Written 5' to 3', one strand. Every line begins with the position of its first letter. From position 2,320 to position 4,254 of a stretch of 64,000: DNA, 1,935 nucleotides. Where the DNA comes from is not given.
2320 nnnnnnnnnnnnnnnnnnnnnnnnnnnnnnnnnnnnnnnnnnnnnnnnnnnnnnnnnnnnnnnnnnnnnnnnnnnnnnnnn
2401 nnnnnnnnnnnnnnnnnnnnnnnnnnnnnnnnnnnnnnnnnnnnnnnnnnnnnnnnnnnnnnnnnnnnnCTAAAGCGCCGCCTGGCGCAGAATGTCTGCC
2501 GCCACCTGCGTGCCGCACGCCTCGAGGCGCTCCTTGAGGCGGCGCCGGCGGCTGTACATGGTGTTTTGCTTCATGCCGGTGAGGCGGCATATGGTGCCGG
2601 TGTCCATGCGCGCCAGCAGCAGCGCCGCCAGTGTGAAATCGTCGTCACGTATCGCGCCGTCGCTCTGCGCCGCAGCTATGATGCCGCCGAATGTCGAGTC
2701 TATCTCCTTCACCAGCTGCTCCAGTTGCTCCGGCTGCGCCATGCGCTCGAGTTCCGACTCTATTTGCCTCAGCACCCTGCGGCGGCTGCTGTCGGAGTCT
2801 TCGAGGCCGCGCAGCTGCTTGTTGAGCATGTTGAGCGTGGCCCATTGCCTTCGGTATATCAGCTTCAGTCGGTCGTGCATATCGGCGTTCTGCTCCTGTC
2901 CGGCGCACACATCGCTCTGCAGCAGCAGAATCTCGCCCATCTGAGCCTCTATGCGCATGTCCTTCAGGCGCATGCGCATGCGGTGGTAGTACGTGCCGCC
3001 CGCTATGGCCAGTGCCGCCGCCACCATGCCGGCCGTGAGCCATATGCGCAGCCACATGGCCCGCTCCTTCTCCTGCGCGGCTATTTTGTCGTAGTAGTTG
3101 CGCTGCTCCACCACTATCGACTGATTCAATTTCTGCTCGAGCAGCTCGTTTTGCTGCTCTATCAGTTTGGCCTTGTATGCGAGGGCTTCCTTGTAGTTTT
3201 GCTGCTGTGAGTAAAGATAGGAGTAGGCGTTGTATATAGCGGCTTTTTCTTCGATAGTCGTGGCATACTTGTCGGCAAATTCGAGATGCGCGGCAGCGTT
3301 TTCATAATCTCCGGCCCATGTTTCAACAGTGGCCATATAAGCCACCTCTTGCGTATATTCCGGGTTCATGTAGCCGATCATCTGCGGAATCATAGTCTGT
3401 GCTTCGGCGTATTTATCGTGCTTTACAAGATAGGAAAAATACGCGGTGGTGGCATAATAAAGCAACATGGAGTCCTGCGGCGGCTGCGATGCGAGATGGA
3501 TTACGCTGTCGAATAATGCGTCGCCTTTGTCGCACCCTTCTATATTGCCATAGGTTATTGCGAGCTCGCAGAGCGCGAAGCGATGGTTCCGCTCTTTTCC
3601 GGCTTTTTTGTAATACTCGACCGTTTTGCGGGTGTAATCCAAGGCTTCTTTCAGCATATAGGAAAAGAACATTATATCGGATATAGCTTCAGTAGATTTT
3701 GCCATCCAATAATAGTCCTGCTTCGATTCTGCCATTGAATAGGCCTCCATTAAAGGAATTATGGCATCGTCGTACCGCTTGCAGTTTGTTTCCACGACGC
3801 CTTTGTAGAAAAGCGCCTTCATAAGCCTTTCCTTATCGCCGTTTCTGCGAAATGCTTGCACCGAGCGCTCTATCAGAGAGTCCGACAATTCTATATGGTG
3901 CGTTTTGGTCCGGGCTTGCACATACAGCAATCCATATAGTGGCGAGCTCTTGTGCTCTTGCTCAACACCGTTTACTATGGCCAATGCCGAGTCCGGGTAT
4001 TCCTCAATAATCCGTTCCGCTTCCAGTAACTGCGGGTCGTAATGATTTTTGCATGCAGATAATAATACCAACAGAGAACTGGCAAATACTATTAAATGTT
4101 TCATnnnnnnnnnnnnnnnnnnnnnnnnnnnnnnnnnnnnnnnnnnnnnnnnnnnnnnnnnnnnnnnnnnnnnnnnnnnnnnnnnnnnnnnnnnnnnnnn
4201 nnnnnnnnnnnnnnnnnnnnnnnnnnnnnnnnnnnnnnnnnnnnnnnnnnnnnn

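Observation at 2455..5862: Mosaic tandem regulators: constant ends, swapped sensor middle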

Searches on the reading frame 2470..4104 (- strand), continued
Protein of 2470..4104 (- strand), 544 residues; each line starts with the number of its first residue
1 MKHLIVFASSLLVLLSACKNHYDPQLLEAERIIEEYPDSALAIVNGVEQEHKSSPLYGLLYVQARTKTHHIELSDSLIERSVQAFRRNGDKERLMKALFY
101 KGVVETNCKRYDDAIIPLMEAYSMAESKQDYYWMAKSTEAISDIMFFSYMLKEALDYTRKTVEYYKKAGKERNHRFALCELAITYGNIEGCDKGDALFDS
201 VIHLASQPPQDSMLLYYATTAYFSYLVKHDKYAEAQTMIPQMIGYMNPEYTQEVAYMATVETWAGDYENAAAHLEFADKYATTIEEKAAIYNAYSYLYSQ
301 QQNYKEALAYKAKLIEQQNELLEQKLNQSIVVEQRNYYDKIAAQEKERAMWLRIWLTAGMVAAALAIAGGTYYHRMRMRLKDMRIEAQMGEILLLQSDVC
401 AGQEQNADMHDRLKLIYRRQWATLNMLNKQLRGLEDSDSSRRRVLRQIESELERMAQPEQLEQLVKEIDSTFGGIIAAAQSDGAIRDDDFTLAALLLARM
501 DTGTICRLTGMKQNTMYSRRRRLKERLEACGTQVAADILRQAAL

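Call 52: search_protein_families(library=ncbifam, proteins=[P0032, P0033, P0034, P0035, P0040, P0060, P0090, P0120, P0150, P0178], max_evalue=0.001)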
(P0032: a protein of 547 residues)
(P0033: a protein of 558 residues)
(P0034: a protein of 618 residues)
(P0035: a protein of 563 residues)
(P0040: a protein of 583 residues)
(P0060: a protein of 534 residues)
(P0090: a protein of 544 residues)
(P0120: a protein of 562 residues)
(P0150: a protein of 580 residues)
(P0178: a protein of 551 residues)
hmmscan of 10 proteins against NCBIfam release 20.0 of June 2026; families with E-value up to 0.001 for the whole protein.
P0032 (547 aa): 2 families
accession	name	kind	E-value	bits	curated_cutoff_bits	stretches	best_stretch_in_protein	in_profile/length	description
NF053779.1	BT3442_fam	equivalog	1.1e-13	50.7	940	1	5-529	6-543/563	BT3442 family protein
NF053520.1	HK_Porph_FimS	equivalog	2.9e-06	25.9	600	1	139-293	163-319/618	sensor histidine kinase FimS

P0033 (558 aa): 1 family
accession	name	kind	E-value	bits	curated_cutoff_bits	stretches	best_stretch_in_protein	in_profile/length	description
NF053779.1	BT3442_fam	equivalog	1.9e-09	36.8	940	1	4-543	4-546/563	BT3442 family protein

P0034 (618 aa): 1 family
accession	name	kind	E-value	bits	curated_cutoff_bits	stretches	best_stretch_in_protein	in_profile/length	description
NF053779.1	BT3442_fam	equivalog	1.7e-11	43.6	940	1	22-202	8-187/563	BT3442 family protein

P0035 (563 aa): 1 family
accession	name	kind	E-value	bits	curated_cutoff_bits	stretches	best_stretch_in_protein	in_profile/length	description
NF053779.1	BT3442_fam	equivalog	7.7e-13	48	940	1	6-546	6-544/563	BT3442 family protein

P0040 (583 aa): 1 family
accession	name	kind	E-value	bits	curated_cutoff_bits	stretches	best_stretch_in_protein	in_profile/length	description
NF053779.1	BT3442_fam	equivalog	1.8e-16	60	940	1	7-568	18-545/563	BT3442 family protein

P0060 (534 aa): 0 families

P0090 (544 aa): 1 family
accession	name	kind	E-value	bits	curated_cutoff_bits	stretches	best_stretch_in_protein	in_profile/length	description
NF053779.1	BT3442_fam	equivalog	5e-11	42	940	1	3-528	15-545/563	BT3442 family protein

P0120 (562 aa): 0 families

P0150 (580 aa): 3 families
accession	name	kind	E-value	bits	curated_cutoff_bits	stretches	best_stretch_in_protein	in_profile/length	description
NF053779.1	BT3442_fam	equivalog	4.5e-11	42.2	940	1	6-212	6-215/563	BT3442 family protein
NF053617.1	SARPRegAfsRStmc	equivalog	2.4e-07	29.1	1430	1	89-223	726-861/986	SARP-family global regulator AfsR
NF058541.1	SusR_regulator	equivalog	0.00099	18.4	480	0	351-396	296-341/515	SusR family glycan utilization regulator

P0178 (551 aa): 1 family
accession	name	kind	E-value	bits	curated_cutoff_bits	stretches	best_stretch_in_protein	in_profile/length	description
NF053779.1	BT3442_fam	equivalog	3.1e-16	59.2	940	1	8-533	9-546/563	BT3442 family protein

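Call 53: search_protein_families(library=pfam, proteins=[P0032, P0033, P0034, P0035, P0040, P0060, P0090, P0120, P0150, P0178], max_evalue=0.001)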
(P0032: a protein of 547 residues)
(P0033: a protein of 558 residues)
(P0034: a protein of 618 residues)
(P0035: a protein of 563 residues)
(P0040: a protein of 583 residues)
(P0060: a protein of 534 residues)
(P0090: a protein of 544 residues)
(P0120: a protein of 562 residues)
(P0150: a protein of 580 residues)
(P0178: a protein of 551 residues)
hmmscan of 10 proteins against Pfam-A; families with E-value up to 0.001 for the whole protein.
P0032 (547 aa): 1 family
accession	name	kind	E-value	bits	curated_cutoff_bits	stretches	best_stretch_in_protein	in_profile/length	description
PF13424.12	TPR_12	-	0.00053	20.6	30.1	0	182-244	5-69/77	Tetratricopeptide repeat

P0033 (558 aa): 0 families

P0034 (618 aa): 0 families

P0035 (563 aa): 1 family
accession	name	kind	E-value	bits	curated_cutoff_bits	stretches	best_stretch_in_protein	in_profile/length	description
PF18181.6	SLATT_1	-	0.00037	21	26.3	0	336-377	6-46/122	SMODS and SLOG-associating 2TM effector domain 1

P0040 (583 aa): 1 family
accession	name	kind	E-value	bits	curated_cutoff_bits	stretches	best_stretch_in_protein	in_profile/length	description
PF13424.12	TPR_12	-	0.00025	21.6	30.1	0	178-240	11-74/77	Tetratricopeptide repeat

P0060 (534 aa): 0 families

P0090 (544 aa): 0 families

P0120 (562 aa): 0 families

P0150 (580 aa): 4 families
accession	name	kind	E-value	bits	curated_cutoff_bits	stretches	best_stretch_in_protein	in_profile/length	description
PF13374.12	TPR_10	-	4.5e-05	23.8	27.5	0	181-205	4-28/42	Tetratricopeptide repeat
PF13424.12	TPR_12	-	0.00032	21.2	30.1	0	107-169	11-75/77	Tetratricopeptide repeat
PF14938.12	SNAP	-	0.00092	19.2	25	1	102-207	77-183/282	Soluble NSF attachment protein, SNAP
PF07719.23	TPR_2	-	0.00093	19.6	27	0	100-129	2-31/34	Tetratricopeptide repeat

P0178 (551 aa): 0 families

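Call 54: search_protein_families(library=ncbifam, proteins=[window:2473-4104:-], max_evalue=10)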
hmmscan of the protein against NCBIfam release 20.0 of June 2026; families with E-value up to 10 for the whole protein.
window:2473-4104:- (544 aa): 4 families
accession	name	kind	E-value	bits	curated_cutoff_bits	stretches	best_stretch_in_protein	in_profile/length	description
NF053779.1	BT3442_fam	equivalog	8.3e-10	38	940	2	1-347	1-349/563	BT3442 family protein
NF053520.1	HK_Porph_FimS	equivalog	0.033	12.4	600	1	78-312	67-308/618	sensor histidine kinase FimS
NF033894.1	Eex_IncN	subfamily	0.095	12.6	33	0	160-180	23-43/65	EexN family lipoprotein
NF047624.1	LIC_13076_fam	equivalog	0.13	12.1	110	1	295-364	109-179/214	LIC_13076 family protein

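Call 59: predict_structure(alignment_id=A2)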
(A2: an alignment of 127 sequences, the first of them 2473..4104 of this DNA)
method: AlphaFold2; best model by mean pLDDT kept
length: 544 residues; sequences in the alignment: 127
mean_pLDDT: 92.0   pTM: 0.72
mean pLDDT of the five models: 92.0, 91.6, 90.8, 90.8, 90.0
residues with pLDDT >= 90: 405; 70-90: 108; 50-70: 31; < 50: 0
segments of 3 or more residues with pLDDT < 50: none
pLDDT, mean of each block of 10 residues (from residue 1): 88 83 96 97 97 96 97 96 97 98 97 98 98 98 96 98 98 98 95 96 98 96 96 97 88 97 98 97 96 98 98 97 91 95 98 98 98 98 95 84 66 70 71 57 72 86 88 88 90 90 88 92 92 89 73
secondary structure, 60 per line:
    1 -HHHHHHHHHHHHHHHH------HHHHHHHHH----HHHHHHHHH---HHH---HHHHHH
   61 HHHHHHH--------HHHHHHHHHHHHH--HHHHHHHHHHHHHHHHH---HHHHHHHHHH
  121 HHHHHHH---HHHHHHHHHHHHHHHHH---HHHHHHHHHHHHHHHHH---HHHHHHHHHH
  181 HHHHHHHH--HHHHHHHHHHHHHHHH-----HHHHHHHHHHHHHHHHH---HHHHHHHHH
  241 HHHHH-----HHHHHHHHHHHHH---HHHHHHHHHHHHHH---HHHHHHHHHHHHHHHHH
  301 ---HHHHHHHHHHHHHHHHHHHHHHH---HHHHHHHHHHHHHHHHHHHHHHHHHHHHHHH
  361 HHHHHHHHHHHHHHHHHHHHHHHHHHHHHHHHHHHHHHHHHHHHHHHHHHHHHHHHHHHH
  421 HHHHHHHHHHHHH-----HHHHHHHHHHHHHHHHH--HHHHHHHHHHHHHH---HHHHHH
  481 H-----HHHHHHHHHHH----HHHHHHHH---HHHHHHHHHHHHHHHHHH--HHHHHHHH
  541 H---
elements in order: H2-17 H24-32 H37-45 H55-67 H76-88 H91-107 H111-127 H131-147 H151-167 H171-188 H191-206 H212-228 H232-245 H251-263 H267-280 H284-300 H304-326 H330-433 H439-455 H458-471 H475-481 H487-497 H502-509 H513-530 H533-541

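Call 63: fold_search(model_id=the predicted structure, library=pdb)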
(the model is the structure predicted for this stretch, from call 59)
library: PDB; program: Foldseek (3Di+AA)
matches with E <= 10: 1348; with E <= 0.001: 119
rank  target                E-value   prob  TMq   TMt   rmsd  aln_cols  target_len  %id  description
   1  6hc2_S                1.5e-06  1.00  0.40  0.56  10.7       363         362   14  Crystal structure of NuMA/LGN hetero-hexamers (released 2019-05-29)
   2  5a7d_H                2.3e-06  1.00  0.37  0.54   8.7       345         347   12  Tetrameric assembly of LGN with Inscuteable (released 2016-08-03)
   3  6hc2_A                2.3e-06  1.00  0.40  0.56  11.0       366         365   14  Crystal structure of NuMA/LGN hetero-hexamers (released 2019-05-29)
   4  3sf4_A                2.9e-06  1.00  0.39  0.55  14.4       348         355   13  Crystal structure of the complex between the conserved cell polarity proteins Inscuteable and LGN (released 2011-11-23)
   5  5a7d_C                3.6e-06  1.00  0.38  0.55  11.6       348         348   12  Tetrameric assembly of LGN with Inscuteable (released 2016-08-03)
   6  6hc2_C                4.8e-06  1.00  0.40  0.56  11.7       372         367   14  Crystal structure of NuMA/LGN hetero-hexamers (released 2019-05-29)
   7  6hc2_E                5.0e-06  1.00  0.39  0.55  10.6       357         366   14  Crystal structure of NuMA/LGN hetero-hexamers (released 2019-05-29)
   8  4wnd_A                5.3e-06  1.00  0.41  0.63   6.0       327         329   15  Crystal structure of the TPR domain of LGN in complex with Frmpd4/Preso1 at 1.5 Angstrom resolution (released 2015-09-16)
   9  3sf4_C                5.7e-06  1.00  0.39  0.58  11.1       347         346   14  Crystal structure of the complex between the conserved cell polarity proteins Inscuteable and LGN (released 2011-11-23)
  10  4g2v_A                7.7e-06  1.00  0.40  0.63   6.0       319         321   15  Structure complex of LGN binding with FRMPD1 (released 2013-01-23)
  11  4wne_A                7.7e-06  1.00  0.41  0.63   6.1       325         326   14  Crystal structure of the TPR domain of LGN in complex with Frmpd4/Preso1 at 2.0 Angstrom resolution (released 2015-09-16)
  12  4wng_A                7.7e-06  1.00  0.40  0.61   6.1       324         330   14  Crystal structure of the TPR domain of LGN in complex with Frmpd4/Preso1 at 2.1 Angstrom resolution (released 2015-09-16)
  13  5a6c_A                8.4e-06  1.00  0.43  0.61   5.4       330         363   15  Concomitant binding of Afadin to LGN and F-actin directs planar spindle orientation (released 2015-12-30)
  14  8chy                  8.7e-06  1.00  0.30  0.50   8.1       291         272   18  Crystal structure of an 8-repeat consensus TPR superhelix with Zinc. (released 2024-02-21)
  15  3ro2_A                1.1e-05  1.00  0.41  0.63   6.0       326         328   14  Structures of the LGN/NuMA complex (released 2012-03-07)
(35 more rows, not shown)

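Call 71: search_protein_families(library=pfam, proteins=[L005:2362-2754:+, L005:4-396:+, L006:69-413:+, L010:9712-10101:+, L010:10220-10573:+, L009:12444-12731:+, L009:12044-12259:+, L009:9149-9889:-], max_evalue=0.1)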
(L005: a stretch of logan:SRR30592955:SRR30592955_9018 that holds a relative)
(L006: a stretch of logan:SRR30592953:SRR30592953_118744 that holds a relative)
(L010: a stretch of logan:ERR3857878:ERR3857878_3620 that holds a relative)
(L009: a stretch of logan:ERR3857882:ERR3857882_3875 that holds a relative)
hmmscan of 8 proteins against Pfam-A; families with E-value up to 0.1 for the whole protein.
L005:2362-2754:+ (130 aa): 1 family
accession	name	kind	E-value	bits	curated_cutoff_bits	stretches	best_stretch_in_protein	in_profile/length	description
PF11589.14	DUF3244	-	0.032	14.7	25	1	50-93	13-54/96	Domain of unknown function (DUF3244)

L005:4-396:+ (130 aa): 3 families
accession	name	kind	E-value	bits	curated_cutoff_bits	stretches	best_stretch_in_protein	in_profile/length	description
PF16118.10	DUF4834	-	0.00014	23.2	27.8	1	21-99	10-98/99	Domain of unknown function (DUF4834)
PF10110.14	GPDPase_memb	-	0.016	14.4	29.6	1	10-36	111-137/321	Membrane domain of glycerophosphoryl diester phosphodiesterase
PF00001.26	7tm_1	-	0.021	14.7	30.5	1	15-87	149-202/260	7 transmembrane receptor (rhodopsin family)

L006:69-413:+ (114 aa): 2 families
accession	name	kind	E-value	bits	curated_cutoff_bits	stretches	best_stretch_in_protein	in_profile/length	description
PF16118.10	DUF4834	-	6.6e-05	24.2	27.8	1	5-83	10-98/99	Domain of unknown function (DUF4834)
PF00001.26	7tm_1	-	0.053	13.4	30.5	1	4-71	154-202/260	7 transmembrane receptor (rhodopsin family)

L010:9712-10101:+ (129 aa): 1 family
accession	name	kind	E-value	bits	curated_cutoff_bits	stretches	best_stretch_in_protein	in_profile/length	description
PF11589.14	DUF3244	-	1e-05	25.9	25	1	47-129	14-96/96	Domain of unknown function (DUF3244)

L010:10220-10573:+ (117 aa): 1 family
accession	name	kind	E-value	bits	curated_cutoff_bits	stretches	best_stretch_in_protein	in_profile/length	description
PF14302.11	DUF4377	-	0.059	13.7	25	1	26-46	32-52/75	Domain of unknown function (DUF4377)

L009:12444-12731:+ (95 aa): 1 family
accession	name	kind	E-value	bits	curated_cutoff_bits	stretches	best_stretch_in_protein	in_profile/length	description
PF14302.11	DUF4377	-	0.066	13.6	25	0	5-24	33-52/75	Domain of unknown function (DUF4377)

L009:12044-12259:+ (71 aa): 3 families
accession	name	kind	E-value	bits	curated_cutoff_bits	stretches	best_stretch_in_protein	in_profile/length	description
PF11589.14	DUF3244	-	0.0016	18.9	25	1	3-71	27-96/96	Domain of unknown function (DUF3244)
PF21852.1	DUF6911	-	0.024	14.8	24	1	25-64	36-76/128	Family of unknown function (DUF6911)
PF13620.12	CarboxypepD_reg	-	0.074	13.9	32.3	1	13-63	12-60/82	Carboxypeptidase regulatory-like domain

L009:9149-9889:- (246 aa): 1 family
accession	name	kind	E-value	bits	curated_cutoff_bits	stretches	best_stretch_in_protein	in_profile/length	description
PF10988.14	DUF2807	-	2.6e-20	73.4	24.2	1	46-228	1-181/181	Putative auto-transporter adhesin, head GIN domain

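Call 91: find_related_loci(query=A5, collection=genome_contigs, flank=6000)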
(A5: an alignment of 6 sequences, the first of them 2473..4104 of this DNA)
Query A5 (544 aa) in genome_contigs; peptide patterns used: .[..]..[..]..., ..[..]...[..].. (x = any residue, [..] = any of these).
132 stretches matched a pattern; 29 encode a relative of the query (tblastn E <= 1e-3); 29 distinct loci.
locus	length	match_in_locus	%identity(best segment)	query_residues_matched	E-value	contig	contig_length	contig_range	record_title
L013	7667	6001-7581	32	11-527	2e-78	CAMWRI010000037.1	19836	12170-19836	MAG TPA_asm: uncultured Porphyromonadaceae bacterium isolate SRR14411253_bin.15_metawrap_v1.3_MAG genome assembly, conti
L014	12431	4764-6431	29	5-527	4e-69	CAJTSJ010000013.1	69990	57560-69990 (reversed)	MAG TPA_asm: uncultured Muribaculum sp. isolate MGBC113320 genome assembly, contig: MGBC113320.13, whole genome shotgun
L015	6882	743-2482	26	4-527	6e-54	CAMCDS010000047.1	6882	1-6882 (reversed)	MAG: uncultured Porphyromonadaceae bacterium isolate SRR17382096_bin.13_metaWRAP_v1.3_MAG genome assembly, contig: ERZ10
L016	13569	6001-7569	25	6-527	8e-35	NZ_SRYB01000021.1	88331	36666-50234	Lepagella muris strain NM04_E33 NODE_21_length_88331_cov_943.074, whole genome shotgun sequence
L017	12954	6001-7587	26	1-528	2e-31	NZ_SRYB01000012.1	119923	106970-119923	Lepagella muris strain NM04_E33 NODE_12_length_119923_cov_755.497, whole genome shotgun sequence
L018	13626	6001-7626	24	1-528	8e-31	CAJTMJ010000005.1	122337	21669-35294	MAG TPA_asm: uncultured Duncaniella sp. isolate MGBC103508 genome assembly, contig: MGBC103508.5, whole genome shotgun s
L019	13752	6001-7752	23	3-523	2e-28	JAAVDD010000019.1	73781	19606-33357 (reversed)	MAG: Bacteroides sp. isolate Mgla_MAG_49-bin_23 c_000000017847, whole genome shotgun sequence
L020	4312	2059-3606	22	14-529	2e-26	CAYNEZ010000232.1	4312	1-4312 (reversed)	MAG TPA_asm: uncultured Sangeribacter sp. isolate SRP199465_co2_390 genome assembly, contig: NODE_59804_length_4312_cov_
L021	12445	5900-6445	31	5-182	6e-22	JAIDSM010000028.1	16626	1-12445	MAG: Muribaculaceae bacterium isolate SC0363_S10_7 SC0363_S10_7_contig_28, whole genome shotgun sequence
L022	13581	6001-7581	32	11-527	6e-79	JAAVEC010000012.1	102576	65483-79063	MAG: Bacteroides sp. isolate Mgla_MAG_13-bin_9 c_000000000832, whole genome shotgun sequence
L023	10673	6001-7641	21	6-532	6e-19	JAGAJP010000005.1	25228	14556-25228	MAG: Muribaculaceae bacterium isolate RGIG8502 Water_deer_Cecum-1__c15433, whole genome shotgun sequence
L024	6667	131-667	30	26-189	2e-18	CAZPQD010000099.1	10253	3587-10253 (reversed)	MAG TPA_asm: uncultured Sangeribacter sp. isolate SRP199465_co1_63 genome assembly, contig: NODE_18906_length_10253_cov_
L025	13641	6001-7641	20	4-540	3e-18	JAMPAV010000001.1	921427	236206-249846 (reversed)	MAG: Muribaculum sp. isolate NALB_7813_6 Scaffold_#1__SCF_001__919627_bp, whole genome shotgun sequence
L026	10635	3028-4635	22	1-529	5e-17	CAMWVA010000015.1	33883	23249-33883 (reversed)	MAG TPA_asm: uncultured Porphyromonadaceae bacterium isolate SRR14411301_bin.5_metawrap_v1.3_MAG genome assembly, contig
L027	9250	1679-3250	21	26-539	8e-17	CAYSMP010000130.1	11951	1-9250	MAG TPA_asm: uncultured Sangeribacter sp. isolate SRP199465_co1_514 genome assembly, contig: NODE_15466_length_11951_cov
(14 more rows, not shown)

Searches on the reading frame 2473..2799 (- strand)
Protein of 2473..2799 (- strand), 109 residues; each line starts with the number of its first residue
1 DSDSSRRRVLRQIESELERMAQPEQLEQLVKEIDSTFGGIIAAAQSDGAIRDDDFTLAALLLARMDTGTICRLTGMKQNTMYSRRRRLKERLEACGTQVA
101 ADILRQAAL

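Call 68: search_protein_families(library=pfam, proteins=[window:2473-2799:-], max_evalue=10)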
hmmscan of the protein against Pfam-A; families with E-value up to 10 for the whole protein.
seq(109 aa): 5 families
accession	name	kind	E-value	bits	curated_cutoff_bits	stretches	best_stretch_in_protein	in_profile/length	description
PF17932.6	TetR_C_24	-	0.002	18.8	26.4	1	22-65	40-83/114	Tetracyclin repressor-like, C-terminal domain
PF21597.2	TetR_C_43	-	0.0089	16.7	27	1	20-53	32-65/105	Transcriptional regulator SbtR-like, C-terminal domain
PF14246.11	TetR_C_7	-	0.034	14.6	22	1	9-71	22-86/119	AefR-like transcriptional repressor, C-terminal domain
PF13730.12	HTH_36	-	0.041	14.1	25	1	66-90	27-51/55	Helix-turn-helix domain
PF14860.11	DrrA_P4M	-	0.18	12.2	26.2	1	3-36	28-61/103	DrrA phosphatidylinositol 4-phosphate binding domain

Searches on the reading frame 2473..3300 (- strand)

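Call 54: search_protein_families(library=ncbifam, proteins=[window:2473-3300:-], max_evalue=10)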
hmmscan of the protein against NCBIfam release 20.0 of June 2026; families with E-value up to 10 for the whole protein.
window:2473-3300:- (276 aa): 6 families
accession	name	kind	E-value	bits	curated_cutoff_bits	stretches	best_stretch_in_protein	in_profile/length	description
NF047624.1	LIC_13076_fam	equivalog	0.051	13.4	110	1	27-96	109-179/214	LIC_13076 family protein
NF053779.1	BT3442_fam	equivalog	0.053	12.2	940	1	20-260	291-546/563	BT3442 family protein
NF033634.1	SLATT_1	domain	0.057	13.4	41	1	63-99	6-42/132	SLATT domain-containing protein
NF058571.1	GVDTG_CTERM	domain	0.076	13.3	29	1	86-107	21-42/44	GVDTG sorting domain-containing protein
NF007178.0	PRK09609.1-3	equivalog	0.21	11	483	1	40-99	122-180/311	hypothetical protein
NF052375.1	antisigma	equivalog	0.5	10.3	100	1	55-108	55-108/217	anti-sigma factor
